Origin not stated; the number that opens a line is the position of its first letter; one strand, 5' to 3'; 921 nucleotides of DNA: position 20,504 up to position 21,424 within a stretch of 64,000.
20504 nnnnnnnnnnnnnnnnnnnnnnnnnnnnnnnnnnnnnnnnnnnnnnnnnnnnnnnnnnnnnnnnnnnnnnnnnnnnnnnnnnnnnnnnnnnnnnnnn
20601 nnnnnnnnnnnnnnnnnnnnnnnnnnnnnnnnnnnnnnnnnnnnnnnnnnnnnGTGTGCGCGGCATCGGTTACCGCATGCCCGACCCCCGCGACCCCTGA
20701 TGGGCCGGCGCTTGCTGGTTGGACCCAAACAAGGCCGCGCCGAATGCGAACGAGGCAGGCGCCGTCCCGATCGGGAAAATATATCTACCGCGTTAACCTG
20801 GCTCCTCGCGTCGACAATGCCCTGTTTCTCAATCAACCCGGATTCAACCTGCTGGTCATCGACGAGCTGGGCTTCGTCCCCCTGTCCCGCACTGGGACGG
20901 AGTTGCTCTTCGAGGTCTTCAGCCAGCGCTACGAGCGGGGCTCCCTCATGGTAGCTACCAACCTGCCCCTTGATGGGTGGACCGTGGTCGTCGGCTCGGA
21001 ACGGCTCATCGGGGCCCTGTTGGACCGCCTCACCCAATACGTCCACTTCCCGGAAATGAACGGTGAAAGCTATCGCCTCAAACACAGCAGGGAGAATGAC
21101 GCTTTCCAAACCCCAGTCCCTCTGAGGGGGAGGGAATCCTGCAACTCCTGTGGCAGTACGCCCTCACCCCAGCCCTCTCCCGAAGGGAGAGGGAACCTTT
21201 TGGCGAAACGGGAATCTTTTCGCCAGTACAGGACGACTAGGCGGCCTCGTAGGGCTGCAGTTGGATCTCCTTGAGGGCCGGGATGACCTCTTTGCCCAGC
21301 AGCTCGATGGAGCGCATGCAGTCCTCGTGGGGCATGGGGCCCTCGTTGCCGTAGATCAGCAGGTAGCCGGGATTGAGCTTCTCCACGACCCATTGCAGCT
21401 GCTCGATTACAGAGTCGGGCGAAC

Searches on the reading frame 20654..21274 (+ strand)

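Call 84: search_protein_families(library=pfam, proteins=[window:20654-21274:+], max_evalue=0.00001)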
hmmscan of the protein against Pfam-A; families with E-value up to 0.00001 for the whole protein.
window:20654-21274:+ (206 aa): 1 family
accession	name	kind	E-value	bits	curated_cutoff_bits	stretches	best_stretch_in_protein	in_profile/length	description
PF01695.23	IstB_IS21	-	5.4e-23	82.2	24.1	1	65-147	155-237/238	IstB-like ATP binding protein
